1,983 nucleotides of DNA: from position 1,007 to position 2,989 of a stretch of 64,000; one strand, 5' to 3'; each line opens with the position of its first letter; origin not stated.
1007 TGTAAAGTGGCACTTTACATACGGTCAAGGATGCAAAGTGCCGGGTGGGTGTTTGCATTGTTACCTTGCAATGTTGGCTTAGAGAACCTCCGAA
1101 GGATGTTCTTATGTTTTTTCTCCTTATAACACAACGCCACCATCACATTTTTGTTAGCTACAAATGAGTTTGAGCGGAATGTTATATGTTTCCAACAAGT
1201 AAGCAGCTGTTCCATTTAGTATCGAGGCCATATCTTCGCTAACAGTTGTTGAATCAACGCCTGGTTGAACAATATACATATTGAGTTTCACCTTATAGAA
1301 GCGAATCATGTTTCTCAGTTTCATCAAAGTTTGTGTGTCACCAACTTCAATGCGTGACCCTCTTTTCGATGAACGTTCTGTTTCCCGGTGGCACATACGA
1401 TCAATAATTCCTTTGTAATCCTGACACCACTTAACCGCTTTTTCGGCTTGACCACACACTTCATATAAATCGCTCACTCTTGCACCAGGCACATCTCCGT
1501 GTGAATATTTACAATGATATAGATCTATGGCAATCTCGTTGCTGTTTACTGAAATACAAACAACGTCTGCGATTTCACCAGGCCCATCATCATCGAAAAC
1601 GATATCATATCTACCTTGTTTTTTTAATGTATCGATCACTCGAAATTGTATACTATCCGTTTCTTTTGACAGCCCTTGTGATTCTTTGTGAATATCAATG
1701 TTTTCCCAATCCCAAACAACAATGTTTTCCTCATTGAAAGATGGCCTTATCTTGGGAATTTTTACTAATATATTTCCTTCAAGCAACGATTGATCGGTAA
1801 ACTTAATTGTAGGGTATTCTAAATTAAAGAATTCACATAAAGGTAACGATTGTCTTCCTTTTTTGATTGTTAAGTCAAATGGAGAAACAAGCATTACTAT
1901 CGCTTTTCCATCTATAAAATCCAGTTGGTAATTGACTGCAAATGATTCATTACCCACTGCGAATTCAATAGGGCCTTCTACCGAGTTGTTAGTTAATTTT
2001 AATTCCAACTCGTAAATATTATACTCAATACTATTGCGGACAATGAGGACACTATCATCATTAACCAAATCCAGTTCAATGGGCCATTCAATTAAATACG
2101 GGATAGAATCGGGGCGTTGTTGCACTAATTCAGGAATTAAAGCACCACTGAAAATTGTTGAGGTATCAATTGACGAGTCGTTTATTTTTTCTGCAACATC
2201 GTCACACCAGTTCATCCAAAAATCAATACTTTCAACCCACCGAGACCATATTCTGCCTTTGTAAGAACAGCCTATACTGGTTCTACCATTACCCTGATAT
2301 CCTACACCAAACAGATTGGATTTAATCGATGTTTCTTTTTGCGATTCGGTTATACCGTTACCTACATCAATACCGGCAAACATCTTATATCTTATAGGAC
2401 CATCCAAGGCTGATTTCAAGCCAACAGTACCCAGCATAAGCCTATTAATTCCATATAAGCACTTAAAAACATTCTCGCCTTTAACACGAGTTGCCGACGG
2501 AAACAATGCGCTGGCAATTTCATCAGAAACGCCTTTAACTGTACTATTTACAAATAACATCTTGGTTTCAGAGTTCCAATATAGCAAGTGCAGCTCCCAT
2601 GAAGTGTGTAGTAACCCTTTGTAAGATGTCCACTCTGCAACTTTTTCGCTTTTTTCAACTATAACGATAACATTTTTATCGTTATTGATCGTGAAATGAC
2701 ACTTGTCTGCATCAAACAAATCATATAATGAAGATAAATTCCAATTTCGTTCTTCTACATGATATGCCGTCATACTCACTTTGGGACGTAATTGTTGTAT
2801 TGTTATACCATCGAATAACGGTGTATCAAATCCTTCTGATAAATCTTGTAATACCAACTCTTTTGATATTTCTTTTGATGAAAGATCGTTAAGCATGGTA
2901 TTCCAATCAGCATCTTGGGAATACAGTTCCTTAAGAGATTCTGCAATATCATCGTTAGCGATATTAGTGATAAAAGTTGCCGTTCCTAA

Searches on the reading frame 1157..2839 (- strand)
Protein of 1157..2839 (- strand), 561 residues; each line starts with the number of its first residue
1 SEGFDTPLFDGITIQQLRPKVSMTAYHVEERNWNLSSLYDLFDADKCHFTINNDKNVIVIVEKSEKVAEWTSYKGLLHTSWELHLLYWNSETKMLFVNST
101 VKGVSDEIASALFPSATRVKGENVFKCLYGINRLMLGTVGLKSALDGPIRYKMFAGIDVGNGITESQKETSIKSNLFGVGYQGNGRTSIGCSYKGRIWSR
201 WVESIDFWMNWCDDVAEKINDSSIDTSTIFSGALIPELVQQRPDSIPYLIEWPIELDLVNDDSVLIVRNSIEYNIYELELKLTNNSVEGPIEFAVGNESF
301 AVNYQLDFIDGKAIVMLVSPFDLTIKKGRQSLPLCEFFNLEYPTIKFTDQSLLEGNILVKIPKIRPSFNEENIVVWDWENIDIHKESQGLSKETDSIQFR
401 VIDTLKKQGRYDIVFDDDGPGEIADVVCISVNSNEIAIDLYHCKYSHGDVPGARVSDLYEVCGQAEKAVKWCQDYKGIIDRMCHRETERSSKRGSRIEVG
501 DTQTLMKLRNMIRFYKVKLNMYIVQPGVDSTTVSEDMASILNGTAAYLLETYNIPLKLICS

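Call 41: predict_structure(alignment_id=A2)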
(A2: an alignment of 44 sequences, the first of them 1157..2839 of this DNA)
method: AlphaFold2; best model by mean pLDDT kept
length: 561 residues; sequences in the alignment: 44
mean_pLDDT: 80.2   pTM: 0.71
mean pLDDT of the five models: 80.2, 79.5, 77.9, 76.2, 76.1
residues with pLDDT >= 90: 189; 70-90: 252; 50-70: 69; < 50: 51
segments of 3 or more residues with pLDDT < 50: 67-78, 139-174
pLDDT, mean of each block of 10 residues (from residue 1): 66 62 87 87 82 89 62 46 88 91 86 93 84 59 37 41 44 50 65 76 74 91 83 76 91 67 81 86 90 92 95 94 90 94 88 87 66 89 87 92 95 91 91 91 81 73 85 81 89 90 93 88 85 79 84 87 83
secondary structure, 60 per line:
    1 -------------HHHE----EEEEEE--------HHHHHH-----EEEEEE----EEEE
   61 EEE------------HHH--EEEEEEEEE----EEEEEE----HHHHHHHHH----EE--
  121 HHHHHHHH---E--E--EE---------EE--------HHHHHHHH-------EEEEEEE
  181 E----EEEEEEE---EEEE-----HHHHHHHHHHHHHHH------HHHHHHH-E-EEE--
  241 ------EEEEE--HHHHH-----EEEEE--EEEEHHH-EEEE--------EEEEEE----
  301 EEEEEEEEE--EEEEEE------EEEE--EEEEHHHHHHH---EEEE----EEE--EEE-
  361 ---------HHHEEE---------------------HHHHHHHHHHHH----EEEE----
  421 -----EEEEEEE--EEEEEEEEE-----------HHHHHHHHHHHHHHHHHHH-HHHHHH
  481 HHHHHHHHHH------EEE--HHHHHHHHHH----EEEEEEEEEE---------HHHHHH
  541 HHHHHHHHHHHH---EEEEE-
elements in order: E22-27 H36-41 E47-52 E57-63 E81-89 E94-99 H104-112 H121-128 H159-166 E174-181 E186-192 E196-199 H205-219 H226-232 E236-238 E247-251 H254-258 E264-268 E271-274 E279-282 E291-296 E301-309 E312-317 E324-327 E330-333 H334-340 E344-347 E352-354 E357-359 E373-375 H397-408 E413-416 E426-432 E435-443 H455-473 H475-490 E497-499 H502-511 E516-525 H535-552 E556-560

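Call 43: fold_search(model_id=the predicted structure, library=pdb)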
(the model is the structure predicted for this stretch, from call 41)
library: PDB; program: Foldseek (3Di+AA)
matches with E <= 10: 693; with E <= 0.001: 0
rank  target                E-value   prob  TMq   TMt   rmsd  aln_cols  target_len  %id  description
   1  4re6_B                8.0e-02  0.04  0.10  0.10  23.6       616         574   10  Acylaminoacyl peptidase complexed with a chloromethylketone inhibitor (released 2015-01-28)
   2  6rwa_A                1.2e-01  0.03  0.07  0.03  29.8       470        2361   11  Cryo-EM structure of Photorhabdus luminescens TcdA4 (released 2019-10-23)
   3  2fok_B                1.3e-01  0.69  0.16  0.16   8.3       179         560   12  STRUCTURE OF RESTRICTION ENDONUCLEASE FOKI (released 1998-06-17)
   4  2la7_MODEL_1_A        1.8e-01  0.11  0.08  0.21  14.5       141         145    8  NMR structure of the protein YP_557733.1 from Burkholderia xenovorans (released 2011-03-30)
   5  2fok_A                1.9e-01  0.69  0.16  0.16   9.1       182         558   13  STRUCTURE OF RESTRICTION ENDONUCLEASE FOKI (released 1998-06-17)
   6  8rfb                  1.9e-01  0.02  0.11  0.10  24.9       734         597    8  Cryo-EM structure of the R243C mutant of human Prolyl Endopeptidase-Like (PREPL) protein involved in Congenital myasthen (released 2024-09-04)
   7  3s1a_A                2.1e-01  0.08  0.10  0.11  17.7       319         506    8  Crystal structure of the phosphorylation-site double mutant S431E/T432E of the KaiC circadian clock protein (released 2011-09-21)
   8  6hox                  2.2e-01  0.02  0.07  0.09  20.2       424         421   10  Crystal structure of the binding domain of Paraclostridial Mosquitocidal Protein 1 (released 2019-07-10)
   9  4qq1_A                2.3e-01  0.03  0.09  0.10  21.7       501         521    8  Crystal structure of the isotype 1 Transferrin binding protein B (TbpB) from serogroup B Neisseria meningitidis (released 2015-04-01)
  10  8zn7_B                2.8e-01  0.07  0.11  0.12  15.1       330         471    7  Crystal Structure of Designed Clock Protein KaiC (released 2025-04-16)
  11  1fok_A                3.1e-01  0.60  0.16  0.16   8.9       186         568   12  STRUCTURE OF RESTRICTION ENDONUCLEASE FOKI BOUND TO DNA (released 1997-12-03)
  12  3k0f_D                3.1e-01  0.08  0.11  0.12  17.0       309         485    9  Crystal structure of the phosphorylation-site double mutant T426A/T432A of the KaiC circadian clock protein (released 2010-03-31)
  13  3r05_A                3.1e-01  0.04  0.11  0.07  20.2       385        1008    9  Structure of neurexin 1 alpha (domains LNS1-LNS6), with splice insert SS3 (released 2011-06-15)
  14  3o4h_C                3.3e-01  0.01  0.08  0.08  23.0       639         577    8  Structure and Catalysis of Acylaminoacyl Peptidase (released 2010-11-17)
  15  6o1x_B                3.9e-01  0.03  0.10  0.13  23.1       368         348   10  Structure of pCW3 conjugation coupling protein TcpA monomer form with ATPgS (released 2020-02-26)
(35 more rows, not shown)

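Call 48: search_solved_structures(query=A4, max_evalue=10, show_alignments=2)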
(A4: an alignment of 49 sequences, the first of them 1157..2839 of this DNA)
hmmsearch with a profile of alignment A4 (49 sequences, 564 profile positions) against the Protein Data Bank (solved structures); distinct sequences matched with E-value up to 10: 0.

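Call 89: search_protein_representatives(protein=window:1157-2839:-)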
Query: 561 residues. Proteins with E-value up to 0.001 (for the whole library): 1496; up to 1e-10: 1071; up to 1e-30: 408. The best 150 are listed.
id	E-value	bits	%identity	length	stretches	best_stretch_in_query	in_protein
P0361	1.2e-181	621.4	50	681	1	2-561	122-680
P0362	7.2e-155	533.0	45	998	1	11-561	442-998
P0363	6.6e-133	460.5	38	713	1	3-561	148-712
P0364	6.1e-127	440.8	44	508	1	61-560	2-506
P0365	8.3e-124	430.4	43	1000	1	12-561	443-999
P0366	4.0e-123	428.2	38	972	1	3-559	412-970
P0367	6.3e-119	414.3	40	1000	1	2-561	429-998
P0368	2.2e-118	412.6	37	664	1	10-560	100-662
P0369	1.1e-117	410.2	37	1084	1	12-560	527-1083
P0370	5.4e-116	404.7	37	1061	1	4-561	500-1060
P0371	1.2e-115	403.5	37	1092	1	2-561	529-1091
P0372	1.3e-114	400.1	51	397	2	2-269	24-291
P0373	1.6e-111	389.8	40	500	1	77-561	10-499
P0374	1.6e-110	386.6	37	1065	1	9-560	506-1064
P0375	2.6e-110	385.9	38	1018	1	9-560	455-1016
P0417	6.5e-92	325.1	35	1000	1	17-560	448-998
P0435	4.5e-86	305.9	32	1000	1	4-561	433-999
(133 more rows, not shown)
